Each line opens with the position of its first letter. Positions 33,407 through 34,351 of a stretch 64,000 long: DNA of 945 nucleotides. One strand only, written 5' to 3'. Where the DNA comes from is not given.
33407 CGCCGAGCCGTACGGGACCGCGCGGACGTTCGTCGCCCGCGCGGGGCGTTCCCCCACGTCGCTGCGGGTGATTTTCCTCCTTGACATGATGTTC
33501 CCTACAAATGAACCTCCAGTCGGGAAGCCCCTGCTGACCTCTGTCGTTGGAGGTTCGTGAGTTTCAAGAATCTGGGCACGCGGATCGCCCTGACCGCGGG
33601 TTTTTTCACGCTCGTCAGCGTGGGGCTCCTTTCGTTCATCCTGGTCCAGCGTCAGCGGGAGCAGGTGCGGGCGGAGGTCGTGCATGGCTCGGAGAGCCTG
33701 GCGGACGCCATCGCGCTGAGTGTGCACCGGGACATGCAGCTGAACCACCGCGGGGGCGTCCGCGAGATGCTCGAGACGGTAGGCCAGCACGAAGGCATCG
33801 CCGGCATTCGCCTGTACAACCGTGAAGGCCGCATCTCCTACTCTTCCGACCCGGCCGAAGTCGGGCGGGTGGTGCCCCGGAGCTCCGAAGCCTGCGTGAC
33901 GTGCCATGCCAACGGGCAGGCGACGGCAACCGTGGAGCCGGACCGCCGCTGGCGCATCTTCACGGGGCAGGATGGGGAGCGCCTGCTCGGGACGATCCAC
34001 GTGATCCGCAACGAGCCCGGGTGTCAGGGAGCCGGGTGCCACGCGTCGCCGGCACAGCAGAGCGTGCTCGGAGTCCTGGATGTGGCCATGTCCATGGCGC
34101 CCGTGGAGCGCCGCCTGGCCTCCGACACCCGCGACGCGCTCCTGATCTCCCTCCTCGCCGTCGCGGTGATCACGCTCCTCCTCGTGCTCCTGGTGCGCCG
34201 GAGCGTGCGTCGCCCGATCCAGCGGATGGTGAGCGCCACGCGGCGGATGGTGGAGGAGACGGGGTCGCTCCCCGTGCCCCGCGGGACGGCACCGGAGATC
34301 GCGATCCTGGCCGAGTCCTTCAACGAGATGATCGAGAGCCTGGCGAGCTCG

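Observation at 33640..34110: Sensor domain of the kinase carries covalent-haem motifs that its paralogue lacks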

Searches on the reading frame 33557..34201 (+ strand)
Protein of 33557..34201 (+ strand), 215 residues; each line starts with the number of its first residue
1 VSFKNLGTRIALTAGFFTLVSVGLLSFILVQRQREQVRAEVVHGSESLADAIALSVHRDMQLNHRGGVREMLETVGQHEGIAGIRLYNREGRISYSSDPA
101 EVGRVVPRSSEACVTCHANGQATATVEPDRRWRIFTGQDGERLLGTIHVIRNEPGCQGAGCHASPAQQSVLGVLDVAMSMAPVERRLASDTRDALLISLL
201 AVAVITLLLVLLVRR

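Call 4: search_protein_families(library=pfam, proteins=[window:33557-34150:+], max_evalue=1)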
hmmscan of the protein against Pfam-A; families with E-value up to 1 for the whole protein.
window:33557-34150:+ (198 aa): 7 families
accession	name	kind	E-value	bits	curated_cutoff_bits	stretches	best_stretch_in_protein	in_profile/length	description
PF17203.10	sCache_3_2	-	0.0023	18.4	28.4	1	45-113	18-86/140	Single cache domain 3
PF21563.3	Mcp40H-20_sensor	-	0.0042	17.8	27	0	121-180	56-111/112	Methyl-accepting chemotaxis sensory transducer, class 40H, sensor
PF14012.11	DUF4229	-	0.087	13.3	27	1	12-45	32-65/68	Protein of unknown function (DUF4229)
PF15161.11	Neuropep_like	-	0.092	12.9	27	1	101-118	4-21/61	Neuropeptide-like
PF09698.15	GSu_C4xC__C2xCH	-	0.1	13.7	21.7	1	114-132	5-23/36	Geobacter CxxxxCH...CXXCH motif (GSu_C4xC__C2xCH)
PF04022.17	Staphylcoagulse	-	0.16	12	19.7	1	114-123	15-24/27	Staphylocoagulase repeat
PF13442.11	Cytochrome_CBB3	-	0.27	12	27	1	111-133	12-33/68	Cytochrome C oxidase, cbb3-type, subunit III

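Call 5: search_protein_families(library=ncbifam, proteins=[window:33557-34150:+], max_evalue=1)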
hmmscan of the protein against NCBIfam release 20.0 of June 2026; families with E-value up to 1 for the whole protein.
window:33557-34150:+ (198 aa): 0 families

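Call 6: search_solved_structures(query=window:33644-34126:+, max_evalue=10, show_alignments=3)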
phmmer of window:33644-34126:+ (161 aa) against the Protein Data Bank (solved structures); distinct sequences matched with E-value up to 10: 2.
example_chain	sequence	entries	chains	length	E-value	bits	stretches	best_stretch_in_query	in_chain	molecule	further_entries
2zon_G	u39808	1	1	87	0.0031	20.6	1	79-123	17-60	cytochrome c551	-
8vd6_A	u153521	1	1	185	0.74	12.9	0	5-54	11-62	CAP REPEAT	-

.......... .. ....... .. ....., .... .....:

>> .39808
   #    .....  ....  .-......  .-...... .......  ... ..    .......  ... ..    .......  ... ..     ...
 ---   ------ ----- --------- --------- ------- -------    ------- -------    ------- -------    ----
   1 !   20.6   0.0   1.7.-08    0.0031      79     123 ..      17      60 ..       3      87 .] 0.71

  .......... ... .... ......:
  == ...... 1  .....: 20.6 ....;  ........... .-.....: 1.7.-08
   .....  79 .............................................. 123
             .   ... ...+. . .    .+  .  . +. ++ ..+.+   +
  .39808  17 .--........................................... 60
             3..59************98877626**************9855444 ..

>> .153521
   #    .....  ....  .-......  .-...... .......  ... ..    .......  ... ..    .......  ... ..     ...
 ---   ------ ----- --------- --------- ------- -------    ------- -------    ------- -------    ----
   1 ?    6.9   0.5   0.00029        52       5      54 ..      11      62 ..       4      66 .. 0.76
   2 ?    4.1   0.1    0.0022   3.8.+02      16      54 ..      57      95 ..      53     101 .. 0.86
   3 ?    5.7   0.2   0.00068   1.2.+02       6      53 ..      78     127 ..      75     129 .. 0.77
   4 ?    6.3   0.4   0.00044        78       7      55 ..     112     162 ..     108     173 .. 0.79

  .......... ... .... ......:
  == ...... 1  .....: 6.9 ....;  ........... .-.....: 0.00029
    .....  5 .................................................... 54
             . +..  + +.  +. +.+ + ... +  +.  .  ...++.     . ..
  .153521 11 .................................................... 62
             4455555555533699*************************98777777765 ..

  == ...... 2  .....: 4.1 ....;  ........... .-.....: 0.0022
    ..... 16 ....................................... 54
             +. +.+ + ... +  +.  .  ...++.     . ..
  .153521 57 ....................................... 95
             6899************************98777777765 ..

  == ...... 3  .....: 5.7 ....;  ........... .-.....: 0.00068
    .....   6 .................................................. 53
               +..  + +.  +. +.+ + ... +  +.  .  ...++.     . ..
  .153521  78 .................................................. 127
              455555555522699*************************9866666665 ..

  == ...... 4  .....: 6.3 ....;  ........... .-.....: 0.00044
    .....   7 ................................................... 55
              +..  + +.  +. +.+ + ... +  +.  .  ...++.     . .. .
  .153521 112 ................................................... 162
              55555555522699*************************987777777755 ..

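Call 7: find_homologous_proteins(query=window:33557-34201:+, max_evalue=0.001)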
Query window:33557-34201:+ (215 aa): 13 proteins with E <= 0.001 among 1929 candidates.
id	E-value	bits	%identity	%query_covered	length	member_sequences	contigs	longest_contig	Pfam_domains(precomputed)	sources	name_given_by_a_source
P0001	3.0e-79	283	63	100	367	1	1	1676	PF00672.31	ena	-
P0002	2.3e-68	248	57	100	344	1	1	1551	PF00672.31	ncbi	ncbi:MAG TPA: HAMP domain-containing protein, partial [Longimicrobiales bacterium]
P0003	6.0e-66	240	52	100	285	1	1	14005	-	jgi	-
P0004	9.8e-36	141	41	92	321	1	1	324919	PF00672.31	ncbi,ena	-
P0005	2.1e-35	140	38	89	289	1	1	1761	-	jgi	jgi:two-component system NtrC family sensor kinase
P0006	1.7e-34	137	38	90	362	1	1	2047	PF00672.31,PF00512.32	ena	-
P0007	2.9e-34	137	37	92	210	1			-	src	-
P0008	8.7e-34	135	34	95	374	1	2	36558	PF00672.31,PF00512.32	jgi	jgi:two-component system NtrC family sensor kinase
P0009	1.0e-33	135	36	90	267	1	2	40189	PF00672.31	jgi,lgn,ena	jgi:hypothetical protein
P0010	1.3e-33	134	37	90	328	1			PF00672.31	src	-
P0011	7.7e-32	129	37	84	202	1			-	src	-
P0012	3.1e-28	117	36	75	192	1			-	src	-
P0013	9.8e-21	92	38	64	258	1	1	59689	-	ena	-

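Call 14: find_homologous_proteins(query=A2, max_evalue=0.001)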
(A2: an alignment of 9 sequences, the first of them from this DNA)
Query A2 (9 sequences) (215 aa, profile of the alignment): 418 proteins with E <= 0.001 among 8000 candidates; the best 120 are listed.
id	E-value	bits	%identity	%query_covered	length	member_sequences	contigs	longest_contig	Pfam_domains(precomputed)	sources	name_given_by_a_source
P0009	5.2e-95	335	36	90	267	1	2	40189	PF00672.31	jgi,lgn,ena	jgi:hypothetical protein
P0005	1.6e-94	333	38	89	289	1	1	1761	-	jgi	jgi:two-component system NtrC family sensor kinase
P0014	8.8e-94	331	36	95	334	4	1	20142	PF00672.31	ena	-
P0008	1.1e-91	324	34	95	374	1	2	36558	PF00672.31,PF00512.32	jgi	jgi:two-component system NtrC family sensor kinase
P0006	9.0e-90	318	38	90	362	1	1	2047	PF00672.31,PF00512.32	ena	-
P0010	1.1e-89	318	37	90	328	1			PF00672.31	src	-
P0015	5.8e-89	315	38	88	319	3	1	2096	PF00672.31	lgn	-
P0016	7.5e-89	315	53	100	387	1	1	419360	PF00672.31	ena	-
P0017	4.4e-88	312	38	90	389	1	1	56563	PF00672.31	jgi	jgi:two-component system, NtrC family, sensor kinase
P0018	2.7e-87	310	36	91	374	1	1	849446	PF00672.31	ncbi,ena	-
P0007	5.1e-87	309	37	92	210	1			-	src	-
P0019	1.7e-86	307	34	99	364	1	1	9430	PF00672.31,PF00512.32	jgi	-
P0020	5.6e-86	306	36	92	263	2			-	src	-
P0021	5.9e-86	306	36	92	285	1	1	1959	PF00672.31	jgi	jgi:two-component system NtrC family sensor kinase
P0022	9.8e-86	305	35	92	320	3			PF00672.31,PF21563.4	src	-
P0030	4.5e-85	303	36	88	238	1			PF21563.4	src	-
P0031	5.9e-85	302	36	99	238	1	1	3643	PF21563.4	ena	-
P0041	2.3e-83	297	34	100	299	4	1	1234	PF00672.31,PF21563.4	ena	-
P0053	1.8e-82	294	35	92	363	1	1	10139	PF00672.31,PF21563.4,PF00512.32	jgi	jgi:two-component system NtrC family sensor kinase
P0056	2.7e-82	294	35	89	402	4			PF00672.31,PF21563.4,PF00512.32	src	-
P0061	5.1e-82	293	35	91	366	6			PF00672.31,PF21563.4,PF00512.32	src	-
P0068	2.7e-81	290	35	89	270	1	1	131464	PF21563.4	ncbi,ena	-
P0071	3.3e-81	290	35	89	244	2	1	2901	PF21563.4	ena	-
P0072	3.3e-81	290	35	91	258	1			PF21563.4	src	-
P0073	4.2e-81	290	35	89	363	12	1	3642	PF00672.31,PF21563.4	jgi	jgi:two-component system NtrC family sensor kinase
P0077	1.1e-80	288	34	92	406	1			PF00672.31,PF21563.4,PF00512.32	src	-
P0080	1.4e-80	288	34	91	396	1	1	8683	PF00672.31,PF21563.4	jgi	jgi:two-component system, NtrC family, sensor kinase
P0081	1.8e-80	288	34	91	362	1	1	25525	PF00672.31,PF21563.4,PF00512.32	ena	-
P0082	1.9e-80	288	35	92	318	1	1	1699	PF00672.31,PF21563.4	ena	-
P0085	1.9e-80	287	35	88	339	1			PF00672.31,PF21563.4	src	-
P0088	2.2e-80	287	37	89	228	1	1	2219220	PF21563.4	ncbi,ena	-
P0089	2.3e-80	287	36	84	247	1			PF21563.4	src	-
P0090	3.4e-80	287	35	92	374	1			PF00672.31,PF21563.4,PF00512.32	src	-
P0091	3.9e-80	286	34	91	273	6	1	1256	PF00672.31,PF21563.4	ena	-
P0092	4.5e-80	286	39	95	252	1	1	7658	PF21563.4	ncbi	ncbi:MAG: hypothetical protein WCC59_16330, partial [Terriglobales bacterium]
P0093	4.8e-80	286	36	81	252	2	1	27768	PF21563.4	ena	-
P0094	5.4e-80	286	38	92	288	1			PF00672.31,PF21563.4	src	-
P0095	5.7e-80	286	34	91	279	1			PF00672.31,PF21563.4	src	-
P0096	6.1e-80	286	37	92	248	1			PF21563.4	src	-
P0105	1.9e-79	284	33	92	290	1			PF00672.31,PF21563.4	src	-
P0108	4.7e-79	283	36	89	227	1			PF21563.4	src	-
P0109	4.8e-79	283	33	92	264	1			PF00672.31,PF21563.4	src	-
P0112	5.3e-79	283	34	88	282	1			PF00672.31,PF21563.4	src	-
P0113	5.5e-79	283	34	91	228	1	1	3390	PF21563.4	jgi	-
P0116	6.0e-79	283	36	92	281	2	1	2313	PF21563.4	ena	-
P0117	6.4e-79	283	34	97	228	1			PF21563.4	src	-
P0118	7.0e-79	282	35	91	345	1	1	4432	PF21563.4,PF13520.13,PF00324.28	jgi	-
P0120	9.5e-79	282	37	81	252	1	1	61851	PF21563.4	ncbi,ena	-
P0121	1.4e-78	281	36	87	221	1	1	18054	PF21563.4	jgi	-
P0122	1.8e-78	281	33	90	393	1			PF00672.31,PF21563.4,PF00512.32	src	-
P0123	2.0e-78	281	34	92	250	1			PF21563.4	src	-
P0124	2.2e-78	281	38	79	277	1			PF00672.31,PF21563.4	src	-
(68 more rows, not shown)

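Call 15: search_solved_structures(query=A2, max_evalue=10, show_alignments=3)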
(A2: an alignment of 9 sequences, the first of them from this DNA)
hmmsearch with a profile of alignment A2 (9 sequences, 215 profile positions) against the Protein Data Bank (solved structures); distinct sequences matched with E-value up to 10: 4.
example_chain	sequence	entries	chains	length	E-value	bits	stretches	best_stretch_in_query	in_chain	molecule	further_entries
3b42_A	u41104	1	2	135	0.017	18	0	44-92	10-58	Methyl-accepting chemotaxis protein, putative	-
1fs9_A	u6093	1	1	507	0.094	15.5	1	87-129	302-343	CYTOCHROME C NITRITE REDUCTASE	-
3bng_A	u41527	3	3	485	0.71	12.7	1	87-129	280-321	Cytochrome c-552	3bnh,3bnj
1fs7_A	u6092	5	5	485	0.89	12.3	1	87-129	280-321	CYTOCHROME C NITRITE REDUCTASE | Cytochrome c-552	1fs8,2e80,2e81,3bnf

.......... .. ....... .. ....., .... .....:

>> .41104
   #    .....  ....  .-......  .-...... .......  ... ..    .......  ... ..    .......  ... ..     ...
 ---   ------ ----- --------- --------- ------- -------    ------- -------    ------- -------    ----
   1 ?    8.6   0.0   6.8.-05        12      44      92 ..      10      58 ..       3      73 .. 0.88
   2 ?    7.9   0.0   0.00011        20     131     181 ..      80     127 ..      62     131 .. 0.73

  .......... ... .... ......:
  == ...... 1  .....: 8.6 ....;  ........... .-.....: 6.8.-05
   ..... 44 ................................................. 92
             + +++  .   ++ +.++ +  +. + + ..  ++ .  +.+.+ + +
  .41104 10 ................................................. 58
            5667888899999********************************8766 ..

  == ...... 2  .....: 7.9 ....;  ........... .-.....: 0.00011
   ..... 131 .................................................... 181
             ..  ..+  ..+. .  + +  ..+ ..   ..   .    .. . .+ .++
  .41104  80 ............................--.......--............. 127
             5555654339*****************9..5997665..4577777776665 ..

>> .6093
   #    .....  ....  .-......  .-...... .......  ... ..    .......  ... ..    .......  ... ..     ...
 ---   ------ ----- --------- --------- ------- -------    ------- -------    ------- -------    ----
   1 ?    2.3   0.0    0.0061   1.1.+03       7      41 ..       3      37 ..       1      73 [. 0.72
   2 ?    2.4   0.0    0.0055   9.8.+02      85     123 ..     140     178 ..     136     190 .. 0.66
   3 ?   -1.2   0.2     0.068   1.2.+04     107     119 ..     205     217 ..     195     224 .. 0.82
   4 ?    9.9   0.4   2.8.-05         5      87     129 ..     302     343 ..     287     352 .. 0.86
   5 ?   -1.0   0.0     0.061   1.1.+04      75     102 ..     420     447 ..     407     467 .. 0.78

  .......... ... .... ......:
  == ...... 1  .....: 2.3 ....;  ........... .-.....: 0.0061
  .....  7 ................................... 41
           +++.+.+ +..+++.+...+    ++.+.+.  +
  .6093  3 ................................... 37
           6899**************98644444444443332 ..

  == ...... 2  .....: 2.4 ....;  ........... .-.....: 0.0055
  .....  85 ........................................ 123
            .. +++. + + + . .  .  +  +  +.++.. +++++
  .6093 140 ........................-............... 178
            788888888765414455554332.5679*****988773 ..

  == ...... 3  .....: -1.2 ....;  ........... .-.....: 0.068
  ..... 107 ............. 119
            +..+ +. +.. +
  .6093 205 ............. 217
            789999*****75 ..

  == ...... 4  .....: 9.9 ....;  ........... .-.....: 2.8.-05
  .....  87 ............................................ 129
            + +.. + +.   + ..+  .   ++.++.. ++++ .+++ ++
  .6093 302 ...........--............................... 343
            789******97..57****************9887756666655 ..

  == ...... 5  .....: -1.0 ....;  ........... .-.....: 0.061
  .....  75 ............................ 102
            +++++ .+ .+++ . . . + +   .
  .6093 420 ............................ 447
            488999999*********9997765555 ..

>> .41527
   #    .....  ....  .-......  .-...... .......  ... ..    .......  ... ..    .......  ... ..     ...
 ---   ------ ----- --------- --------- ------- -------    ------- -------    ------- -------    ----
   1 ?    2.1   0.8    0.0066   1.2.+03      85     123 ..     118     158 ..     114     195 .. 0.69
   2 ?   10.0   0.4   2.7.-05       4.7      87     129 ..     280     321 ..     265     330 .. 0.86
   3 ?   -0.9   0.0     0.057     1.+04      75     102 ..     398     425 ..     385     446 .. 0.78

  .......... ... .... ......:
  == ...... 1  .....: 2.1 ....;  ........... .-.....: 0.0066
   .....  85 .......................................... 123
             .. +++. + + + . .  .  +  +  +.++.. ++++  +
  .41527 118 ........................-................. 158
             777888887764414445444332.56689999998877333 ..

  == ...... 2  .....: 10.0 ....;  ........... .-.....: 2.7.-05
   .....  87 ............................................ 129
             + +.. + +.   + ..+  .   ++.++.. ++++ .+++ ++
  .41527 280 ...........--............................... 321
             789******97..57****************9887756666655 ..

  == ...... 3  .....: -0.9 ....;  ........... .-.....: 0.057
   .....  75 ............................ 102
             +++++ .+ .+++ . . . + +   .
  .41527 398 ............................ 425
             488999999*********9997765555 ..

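Call 25: search_protein_representatives(alignment_id=A2)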
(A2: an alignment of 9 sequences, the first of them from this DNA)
Query: 9 sequences, 215 profile positions. Proteins with E-value up to 0.001 (for the whole library): 2914; up to 1e-10: 1551; up to 1e-30: 463. The best 150 are listed.
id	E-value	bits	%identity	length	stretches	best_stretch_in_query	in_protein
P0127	1.1e-75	270.2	-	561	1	3-215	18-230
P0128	7.1e-74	264.4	-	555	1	5-214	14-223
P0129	6.8e-73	261.2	-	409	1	6-214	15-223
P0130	2.6e-72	259.2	-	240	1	1-214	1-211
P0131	1.3e-71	257.0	-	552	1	2-213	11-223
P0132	5.8e-71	254.8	-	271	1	4-215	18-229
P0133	1.7e-68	246.8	-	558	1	6-214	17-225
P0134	7.2e-68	244.7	-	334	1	4-215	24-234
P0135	3.5e-67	242.5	-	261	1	4-195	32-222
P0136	3.1e-66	239.4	-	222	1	6-214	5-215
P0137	3.0e-65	236.1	-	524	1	6-215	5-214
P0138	4.9e-65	235.5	-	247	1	3-210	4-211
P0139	6.3e-65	235.1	-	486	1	6-214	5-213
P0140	9.9e-65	234.5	-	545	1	3-213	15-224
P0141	2.1e-64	233.4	-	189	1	1-188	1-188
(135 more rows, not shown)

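Call 55: find_encoding_contigs(protein=P0016, flank=10000, max_places=2)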
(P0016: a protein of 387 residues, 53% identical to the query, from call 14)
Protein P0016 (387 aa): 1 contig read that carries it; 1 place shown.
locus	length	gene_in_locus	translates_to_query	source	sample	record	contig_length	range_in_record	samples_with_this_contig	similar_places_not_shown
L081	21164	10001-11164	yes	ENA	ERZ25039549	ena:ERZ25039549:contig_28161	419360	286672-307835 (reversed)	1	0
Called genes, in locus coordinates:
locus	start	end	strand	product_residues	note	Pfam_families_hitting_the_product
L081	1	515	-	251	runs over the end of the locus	PF13795:HupE_UreJ_2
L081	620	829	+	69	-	-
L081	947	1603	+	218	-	-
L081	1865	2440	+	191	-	PF01436:NHL (faint)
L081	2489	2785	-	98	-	PF00034:Cytochrom_C (faint), PF13442:Cytochrome_CBB3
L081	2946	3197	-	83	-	PF01011:PQQ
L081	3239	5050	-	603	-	PF01011:PQQ, PF13360:PQQ_2 (faint)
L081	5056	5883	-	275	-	-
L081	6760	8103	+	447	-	-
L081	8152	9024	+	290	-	PF02735:Ku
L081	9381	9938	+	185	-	PF13432:TPR_16, PF14559:TPR_19 (weak), PF13414:TPR_11 (weak), PF13431:TPR_17, PF00515:TPR_1 (weak), PF07719:TPR_2 (weak), PF13414:TPR_11, PF13432:TPR_16 (weak), +5 more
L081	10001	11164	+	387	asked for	PF00672:HAMP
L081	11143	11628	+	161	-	PF02518:HATPase_c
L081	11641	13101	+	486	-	PF00072:Response_reg, PF13191:AAA_16 (faint), PF00158:Sigma54_activat, PF14532:Sigma54_activ_2, PF00004:AAA (weak), PF07724:AAA_2, PF07728:AAA_5, PF25601:AAA_lid_14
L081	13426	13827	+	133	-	-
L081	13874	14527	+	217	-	PF00072:Response_reg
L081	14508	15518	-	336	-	-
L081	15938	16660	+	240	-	PF01292:Ni_hydr_CYTB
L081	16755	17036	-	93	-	PF00854:PTR2 (weak), PF07690:MFS_1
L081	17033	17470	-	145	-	PF00854:PTR2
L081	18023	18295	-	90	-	-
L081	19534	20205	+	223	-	-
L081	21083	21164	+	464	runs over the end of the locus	-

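Call 56: find_encoding_contigs(protein=P0003, flank=10000, max_places=2)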
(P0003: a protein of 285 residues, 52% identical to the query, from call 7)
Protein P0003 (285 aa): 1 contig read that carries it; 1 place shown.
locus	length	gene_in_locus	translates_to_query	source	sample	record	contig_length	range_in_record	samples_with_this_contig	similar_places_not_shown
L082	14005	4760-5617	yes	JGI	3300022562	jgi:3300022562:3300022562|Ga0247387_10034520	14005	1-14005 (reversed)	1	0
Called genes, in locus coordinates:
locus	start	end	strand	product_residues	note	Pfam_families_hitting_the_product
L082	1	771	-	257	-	?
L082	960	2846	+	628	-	PF13360:PQQ_2, PF13570:Beta-prop_ACSF4, PF01011:PQQ (faint), PF13570:Beta-prop_ACSF4, PF13360:PQQ_2, PF13570:Beta-prop_ACSF4, PF13360:PQQ_2, PF27344:MJECL34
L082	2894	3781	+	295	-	PF02735:Ku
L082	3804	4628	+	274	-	PF12728:HTH_17 (weak), PF13411:MerR_1, PF23914:TPR_CcmH_CycH (weak), PF13432:TPR_16, PF14559:TPR_19, PF13431:TPR_17 (weak), PF13414:TPR_11, PF13432:TPR_16 (weak), +9 more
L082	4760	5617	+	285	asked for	-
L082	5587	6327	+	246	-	PF00512:HisKA, PF02518:HATPase_c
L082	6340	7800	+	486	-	PF00072:Response_reg, PF00158:Sigma54_activat, PF14532:Sigma54_activ_2, PF00004:AAA (weak), PF07724:AAA_2 (weak), PF07728:AAA_5, PF25601:AAA_lid_14, PF02954:HTH_8 (faint)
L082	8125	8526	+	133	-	-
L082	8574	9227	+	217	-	PF00072:Response_reg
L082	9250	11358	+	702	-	PF14537:Cytochrom_c3_2 (faint), PF09699:Paired_CXXCH_1 (faint), PF14522:Cytochrome_C7 (faint), PF01292:Ni_hydr_CYTB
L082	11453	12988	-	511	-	PF07690:MFS_1, PF00854:PTR2, PF07690:MFS_1 (weak)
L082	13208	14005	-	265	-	?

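Call 57: find_encoding_contigs(protein=P0004, flank=10000, max_places=2)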
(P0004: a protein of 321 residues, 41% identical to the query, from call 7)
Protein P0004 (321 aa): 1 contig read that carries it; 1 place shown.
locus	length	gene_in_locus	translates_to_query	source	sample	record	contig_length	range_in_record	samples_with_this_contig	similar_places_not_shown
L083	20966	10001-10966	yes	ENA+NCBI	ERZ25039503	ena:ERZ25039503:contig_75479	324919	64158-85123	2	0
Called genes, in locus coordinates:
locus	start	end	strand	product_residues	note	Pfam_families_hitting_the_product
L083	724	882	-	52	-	-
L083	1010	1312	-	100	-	PF00208:ELFV_dehydrog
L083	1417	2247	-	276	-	PF02812:ELFV_dehydrog_N, PF00208:ELFV_dehydrog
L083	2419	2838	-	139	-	PF01597:GCV_H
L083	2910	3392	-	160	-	PF00072:Response_reg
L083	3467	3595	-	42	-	-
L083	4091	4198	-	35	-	-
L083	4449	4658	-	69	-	PF02518:HATPase_c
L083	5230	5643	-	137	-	PF00672:HAMP, PF00512:HisKA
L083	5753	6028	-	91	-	-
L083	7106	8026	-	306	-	PF02085:Cytochrom_CIII (faint)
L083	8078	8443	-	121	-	-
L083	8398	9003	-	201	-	-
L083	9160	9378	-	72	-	PF12838:Fer4_7 (weak), PF13187:Fer4_9 (faint), PF13247:Fer4_11, PF12797:Fer4_2 (weak), PF00037:Fer4 (weak), PF12837:Fer4_6, PF13237:Fer4_10 (weak)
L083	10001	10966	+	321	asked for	PF00672:HAMP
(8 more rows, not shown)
